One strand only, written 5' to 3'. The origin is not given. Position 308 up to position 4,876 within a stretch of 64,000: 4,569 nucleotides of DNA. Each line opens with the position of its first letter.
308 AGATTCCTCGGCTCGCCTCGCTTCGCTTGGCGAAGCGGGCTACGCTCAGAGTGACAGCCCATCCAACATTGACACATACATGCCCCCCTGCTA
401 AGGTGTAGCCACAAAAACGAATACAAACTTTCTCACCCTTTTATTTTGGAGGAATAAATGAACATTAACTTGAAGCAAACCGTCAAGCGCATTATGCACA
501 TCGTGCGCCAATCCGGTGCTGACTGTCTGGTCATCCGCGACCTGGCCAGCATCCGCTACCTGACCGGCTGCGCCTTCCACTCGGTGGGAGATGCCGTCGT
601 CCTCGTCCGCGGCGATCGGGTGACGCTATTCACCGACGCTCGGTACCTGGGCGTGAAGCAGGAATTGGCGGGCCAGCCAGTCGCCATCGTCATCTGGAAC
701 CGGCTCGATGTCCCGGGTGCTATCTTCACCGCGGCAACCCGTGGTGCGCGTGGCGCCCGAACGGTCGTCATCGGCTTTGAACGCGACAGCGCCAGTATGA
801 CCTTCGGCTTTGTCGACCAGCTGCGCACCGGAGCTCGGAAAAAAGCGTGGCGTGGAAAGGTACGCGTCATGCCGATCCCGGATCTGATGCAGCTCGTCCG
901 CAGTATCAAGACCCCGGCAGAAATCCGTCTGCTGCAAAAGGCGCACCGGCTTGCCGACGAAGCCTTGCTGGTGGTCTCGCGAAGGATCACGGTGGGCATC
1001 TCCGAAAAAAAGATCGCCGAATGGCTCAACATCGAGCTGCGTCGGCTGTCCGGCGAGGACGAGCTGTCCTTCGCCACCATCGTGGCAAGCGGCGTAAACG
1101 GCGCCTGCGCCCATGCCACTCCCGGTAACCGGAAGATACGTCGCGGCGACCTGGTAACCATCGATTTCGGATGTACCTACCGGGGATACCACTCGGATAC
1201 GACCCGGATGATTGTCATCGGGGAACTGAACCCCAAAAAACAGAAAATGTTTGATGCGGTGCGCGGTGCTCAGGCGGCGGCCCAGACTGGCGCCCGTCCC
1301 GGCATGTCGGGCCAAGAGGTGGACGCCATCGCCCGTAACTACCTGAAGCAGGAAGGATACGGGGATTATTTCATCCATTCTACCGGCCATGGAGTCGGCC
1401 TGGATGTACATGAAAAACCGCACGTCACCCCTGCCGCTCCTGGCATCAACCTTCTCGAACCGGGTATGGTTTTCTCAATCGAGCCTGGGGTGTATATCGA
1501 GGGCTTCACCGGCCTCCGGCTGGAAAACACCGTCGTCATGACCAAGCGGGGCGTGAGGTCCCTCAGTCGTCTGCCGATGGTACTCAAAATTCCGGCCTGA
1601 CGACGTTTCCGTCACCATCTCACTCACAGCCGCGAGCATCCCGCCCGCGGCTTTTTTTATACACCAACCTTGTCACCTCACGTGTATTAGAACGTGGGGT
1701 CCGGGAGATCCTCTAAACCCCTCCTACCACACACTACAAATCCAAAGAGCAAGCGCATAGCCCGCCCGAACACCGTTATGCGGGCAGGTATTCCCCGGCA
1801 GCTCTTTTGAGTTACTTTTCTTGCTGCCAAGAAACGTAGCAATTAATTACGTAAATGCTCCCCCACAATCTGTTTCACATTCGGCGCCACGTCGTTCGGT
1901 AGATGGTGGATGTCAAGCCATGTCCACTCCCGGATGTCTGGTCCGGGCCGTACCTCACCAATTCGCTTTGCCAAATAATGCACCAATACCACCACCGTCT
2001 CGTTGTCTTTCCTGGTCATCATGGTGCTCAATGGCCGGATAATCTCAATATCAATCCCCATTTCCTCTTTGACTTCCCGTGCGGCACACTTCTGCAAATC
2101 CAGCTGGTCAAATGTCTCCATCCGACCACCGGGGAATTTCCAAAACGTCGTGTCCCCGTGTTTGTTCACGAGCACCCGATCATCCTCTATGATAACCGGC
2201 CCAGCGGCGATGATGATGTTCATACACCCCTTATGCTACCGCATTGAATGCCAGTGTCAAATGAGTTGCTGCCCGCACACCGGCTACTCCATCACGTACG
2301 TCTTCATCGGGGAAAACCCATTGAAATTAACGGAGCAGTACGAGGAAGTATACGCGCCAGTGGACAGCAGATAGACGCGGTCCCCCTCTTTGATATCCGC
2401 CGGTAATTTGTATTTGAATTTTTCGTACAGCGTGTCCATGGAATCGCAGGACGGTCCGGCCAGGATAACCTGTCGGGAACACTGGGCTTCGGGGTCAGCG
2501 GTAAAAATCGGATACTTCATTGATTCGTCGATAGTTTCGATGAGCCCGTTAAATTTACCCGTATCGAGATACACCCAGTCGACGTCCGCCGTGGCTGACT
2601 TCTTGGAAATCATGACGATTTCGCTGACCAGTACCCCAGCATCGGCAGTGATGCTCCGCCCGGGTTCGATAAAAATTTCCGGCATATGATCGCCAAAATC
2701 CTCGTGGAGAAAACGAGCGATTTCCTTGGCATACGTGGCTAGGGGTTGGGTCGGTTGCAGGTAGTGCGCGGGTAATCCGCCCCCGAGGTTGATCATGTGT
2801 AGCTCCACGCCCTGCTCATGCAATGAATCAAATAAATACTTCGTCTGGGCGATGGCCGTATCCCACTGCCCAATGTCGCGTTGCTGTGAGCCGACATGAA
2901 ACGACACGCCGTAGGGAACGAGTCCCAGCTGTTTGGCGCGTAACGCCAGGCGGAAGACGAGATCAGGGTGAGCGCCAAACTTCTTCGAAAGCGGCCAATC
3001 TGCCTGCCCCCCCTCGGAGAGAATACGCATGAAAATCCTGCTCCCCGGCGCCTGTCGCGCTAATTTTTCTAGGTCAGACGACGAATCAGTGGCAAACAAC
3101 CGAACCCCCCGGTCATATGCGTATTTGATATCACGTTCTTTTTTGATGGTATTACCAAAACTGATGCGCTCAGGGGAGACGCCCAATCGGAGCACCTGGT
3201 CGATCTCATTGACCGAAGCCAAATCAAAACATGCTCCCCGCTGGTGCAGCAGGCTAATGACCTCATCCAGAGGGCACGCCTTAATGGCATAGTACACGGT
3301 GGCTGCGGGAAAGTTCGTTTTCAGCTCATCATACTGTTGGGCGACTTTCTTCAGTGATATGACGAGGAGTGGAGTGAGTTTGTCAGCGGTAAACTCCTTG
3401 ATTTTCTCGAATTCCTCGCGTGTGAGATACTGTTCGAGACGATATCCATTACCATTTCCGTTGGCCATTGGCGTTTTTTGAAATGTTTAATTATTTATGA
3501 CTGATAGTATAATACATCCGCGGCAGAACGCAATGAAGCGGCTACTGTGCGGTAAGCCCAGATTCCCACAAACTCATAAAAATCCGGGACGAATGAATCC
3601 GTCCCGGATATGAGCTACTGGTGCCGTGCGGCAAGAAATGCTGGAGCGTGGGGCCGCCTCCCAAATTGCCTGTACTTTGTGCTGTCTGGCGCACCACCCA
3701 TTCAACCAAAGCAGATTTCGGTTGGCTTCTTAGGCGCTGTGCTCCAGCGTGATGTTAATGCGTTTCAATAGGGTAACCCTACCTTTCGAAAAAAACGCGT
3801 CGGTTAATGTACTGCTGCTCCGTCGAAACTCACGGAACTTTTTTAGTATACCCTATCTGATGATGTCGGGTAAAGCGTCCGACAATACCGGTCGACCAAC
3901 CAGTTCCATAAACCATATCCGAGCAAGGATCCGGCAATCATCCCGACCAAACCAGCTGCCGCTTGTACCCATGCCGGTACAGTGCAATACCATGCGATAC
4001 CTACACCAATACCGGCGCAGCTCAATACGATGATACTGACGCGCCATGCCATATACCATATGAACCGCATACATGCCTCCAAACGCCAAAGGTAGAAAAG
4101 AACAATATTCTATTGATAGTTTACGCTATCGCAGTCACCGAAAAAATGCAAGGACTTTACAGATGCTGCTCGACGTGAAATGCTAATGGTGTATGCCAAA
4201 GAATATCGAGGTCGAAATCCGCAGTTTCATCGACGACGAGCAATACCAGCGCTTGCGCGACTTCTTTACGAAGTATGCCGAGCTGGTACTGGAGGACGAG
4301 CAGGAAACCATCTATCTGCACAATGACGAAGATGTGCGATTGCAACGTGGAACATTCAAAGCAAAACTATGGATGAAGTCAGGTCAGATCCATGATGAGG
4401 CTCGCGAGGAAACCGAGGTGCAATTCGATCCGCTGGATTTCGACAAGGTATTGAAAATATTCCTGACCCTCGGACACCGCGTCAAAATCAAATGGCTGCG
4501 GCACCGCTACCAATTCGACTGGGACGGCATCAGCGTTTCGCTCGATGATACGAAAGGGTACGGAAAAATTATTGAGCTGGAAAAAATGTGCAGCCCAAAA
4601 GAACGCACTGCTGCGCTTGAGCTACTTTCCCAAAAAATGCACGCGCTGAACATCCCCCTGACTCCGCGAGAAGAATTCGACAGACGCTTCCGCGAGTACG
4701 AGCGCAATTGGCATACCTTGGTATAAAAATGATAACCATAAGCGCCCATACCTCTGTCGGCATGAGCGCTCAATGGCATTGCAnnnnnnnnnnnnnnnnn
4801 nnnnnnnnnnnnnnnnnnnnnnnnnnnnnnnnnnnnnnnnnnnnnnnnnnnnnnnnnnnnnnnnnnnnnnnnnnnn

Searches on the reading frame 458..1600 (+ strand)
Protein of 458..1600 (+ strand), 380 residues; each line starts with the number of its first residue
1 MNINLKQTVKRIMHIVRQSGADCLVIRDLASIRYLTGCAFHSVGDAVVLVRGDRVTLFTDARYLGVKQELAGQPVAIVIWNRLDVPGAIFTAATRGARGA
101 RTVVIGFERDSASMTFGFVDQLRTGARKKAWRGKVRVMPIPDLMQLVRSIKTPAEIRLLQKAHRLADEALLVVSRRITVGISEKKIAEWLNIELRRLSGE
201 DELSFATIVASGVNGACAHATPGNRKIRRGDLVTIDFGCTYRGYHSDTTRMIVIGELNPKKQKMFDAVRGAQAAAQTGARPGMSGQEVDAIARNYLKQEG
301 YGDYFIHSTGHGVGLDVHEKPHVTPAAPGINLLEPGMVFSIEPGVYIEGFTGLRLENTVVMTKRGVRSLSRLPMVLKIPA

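Call 3: search_protein_families(library=pfam, proteins=[window:458-1600:+])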
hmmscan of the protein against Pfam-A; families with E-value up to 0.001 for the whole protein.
window:458-1600:+ (380 aa): 2 families
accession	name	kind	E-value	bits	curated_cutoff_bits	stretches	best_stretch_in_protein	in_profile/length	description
PF00557.29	Peptidase_M24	-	1.1e-66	225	23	1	158-363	2-208/208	Metallopeptidase family M24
PF01321.24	Creatinase_N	-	1e-09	39.5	22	1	10-146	3-124/128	Creatinase/Prolidase N-terminal domain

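Call 4: search_protein_families(library=ncbifam, proteins=[window:458-1600:+])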
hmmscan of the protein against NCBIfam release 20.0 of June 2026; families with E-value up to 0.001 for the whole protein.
window:458-1600:+ (380 aa): 16 families
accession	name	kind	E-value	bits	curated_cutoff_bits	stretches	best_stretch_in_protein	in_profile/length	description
NF040821.1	dipep_PepQ_Arch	equivalog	6.4e-67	226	630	1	9-371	3-340/346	Xaa-Pro dipeptidase PepQ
NF007310.0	PRK09795.1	equivalog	4.7e-54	183.6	393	1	106-373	83-352/361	aminopeptidase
TIGR00500.1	met_pdase_I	equivalog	1.9e-30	106.2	171.35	1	149-348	2-206/247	type I methionyl aminopeptidase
NF008131.0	PRK10879.1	equivalog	3.8e-30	105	465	2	114-289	138-312/438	Xaa-Pro aminopeptidase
NF038259.1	ectoine_DoeA_2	exception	4.8e-23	81.5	575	1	102-373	111-380/386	ectoine hydrolase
NF008970.0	PRK12318.1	equivalog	2.2e-19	69.8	267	1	205-346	104-245/291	methionyl aminopeptidase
NF011174.0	PRK14576.1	subfamily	4.2e-19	68.7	487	1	143-373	170-398/405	putative endopeptidase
NF011720.0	PRK15173.1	subfamily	9.8e-19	67.5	420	1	144-375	109-338/343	peptidase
NF011173.0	PRK14575.1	equivalog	1.2e-18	67.2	850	1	144-375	172-401/406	putative peptidase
NF009533.0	PRK12897.1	equivalog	8.8e-14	51.4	488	1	149-347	3-206/248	type I methionyl aminopeptidase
TIGR02993.1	ectoine_eutD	equivalog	2.4e-13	50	613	1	16-375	22-386/391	ectoine hydrolase DoeA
NF010133.0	PRK13607.1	equivalog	1.7e-12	46.9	339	1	138-347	149-389/443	Xaa-Pro dipeptidase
NF043017.1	DimsulpropLyDddP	equivalog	1e-10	41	600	1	135-374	190-438/443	dimethylsulfonioproprionate lyase DddP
NF005583.0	PRK07281.1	equivalog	7.3e-09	35.3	445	1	240-345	129-235/286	methionyl aminopeptidase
TIGR00501.1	met_pdase_II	equivalog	8.9e-08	32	222.65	1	170-343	19-189/295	type II methionyl aminopeptidase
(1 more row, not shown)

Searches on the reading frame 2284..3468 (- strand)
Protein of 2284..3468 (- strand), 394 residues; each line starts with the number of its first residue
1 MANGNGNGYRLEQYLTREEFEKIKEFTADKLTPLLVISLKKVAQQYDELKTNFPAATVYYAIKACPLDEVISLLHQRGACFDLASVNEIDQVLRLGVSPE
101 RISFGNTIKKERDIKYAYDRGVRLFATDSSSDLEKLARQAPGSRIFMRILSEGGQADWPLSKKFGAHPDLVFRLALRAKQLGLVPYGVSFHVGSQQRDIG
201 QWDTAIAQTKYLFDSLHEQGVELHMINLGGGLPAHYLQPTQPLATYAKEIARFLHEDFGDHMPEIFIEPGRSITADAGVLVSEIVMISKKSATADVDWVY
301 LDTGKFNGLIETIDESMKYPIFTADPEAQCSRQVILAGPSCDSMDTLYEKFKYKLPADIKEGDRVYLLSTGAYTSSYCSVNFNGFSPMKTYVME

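Call 3: search_protein_families(library=pfam, proteins=[window:2284-3468:-])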
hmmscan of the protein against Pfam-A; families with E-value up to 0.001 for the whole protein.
window:2284-3468:- (394 aa): 2 families
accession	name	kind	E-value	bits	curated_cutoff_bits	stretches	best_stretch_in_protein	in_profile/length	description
PF02784.22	Orn_Arg_deC_N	-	8.3e-56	189.6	23.4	1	40-275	2-247/247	Pyridoxal-dependent decarboxylase, pyridoxal binding domain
PF00278.28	Orn_DAP_Arg_deC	-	1.6e-14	54.4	23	1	119-371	5-95/95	Pyridoxal-dependent decarboxylase, C-terminal sheet domain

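Call 4: search_protein_families(library=ncbifam, proteins=[window:2284-3468:-])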
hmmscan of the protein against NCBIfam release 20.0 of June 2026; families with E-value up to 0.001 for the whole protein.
window:2284-3468:- (394 aa): 8 families
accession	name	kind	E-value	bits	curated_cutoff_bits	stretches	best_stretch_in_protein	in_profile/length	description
TIGR01048.1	lysA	equivalog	1.4e-52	178.6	297.9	1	23-383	16-385/417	diaminopimelate decarboxylase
NF006515.0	PRK08961.1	equivalog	3.7e-31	107.9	802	1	27-384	498-850/861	bifunctional aspartate kinase/diaminopimelate decarboxylase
TIGR03099.1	dCO2ase_PEP1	hypoth_equivalog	1.2e-30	106.8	478.45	1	31-385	24-390/398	pyridoxal-dependent decarboxylase, exosortase A system-associated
NF052544.1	OrLyDeCDokD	equivalog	6e-28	97.6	700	1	22-375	32-420/461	ornithine/lysine decarboxylase DokD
NF003763.0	PRK05354.1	equivalog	1.2e-12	47.2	369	1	189-294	250-366/636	biosynthetic arginine decarboxylase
TIGR01273.1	speA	equivalog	2.6e-12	46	624.1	1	188-296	241-360/624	arginine decarboxylase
NF041039.1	FslC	exception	3.7e-12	45.8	500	1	49-376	49-388/418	rhizoferrin biosystnesis N-citrylornithine decarboxylase FslC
TIGR01047.1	nspC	equivalog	9.2e-05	21.1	409.05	1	222-385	192-351/380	carboxynorspermidine decarboxylase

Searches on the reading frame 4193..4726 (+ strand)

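Call 3: search_protein_families(library=pfam, proteins=[window:4193-4726:+])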
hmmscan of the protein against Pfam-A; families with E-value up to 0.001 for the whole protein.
window:4193-4726:+ (177 aa): 1 family
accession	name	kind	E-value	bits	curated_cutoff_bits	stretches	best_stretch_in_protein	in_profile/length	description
PF01928.26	CYTH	-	8.8e-07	29.4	23.2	1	4-138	1-152/179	CYTH domain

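Call 4: search_protein_families(library=ncbifam, proteins=[window:4193-4726:+])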
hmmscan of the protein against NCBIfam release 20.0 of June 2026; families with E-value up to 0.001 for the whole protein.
window:4193-4726:+ (177 aa): 1 family
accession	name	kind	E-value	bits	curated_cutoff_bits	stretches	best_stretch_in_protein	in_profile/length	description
TIGR00318.1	cyaB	equivalog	1.9e-11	44.1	57.95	1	5-154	2-159/174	class IV adenylate cyclase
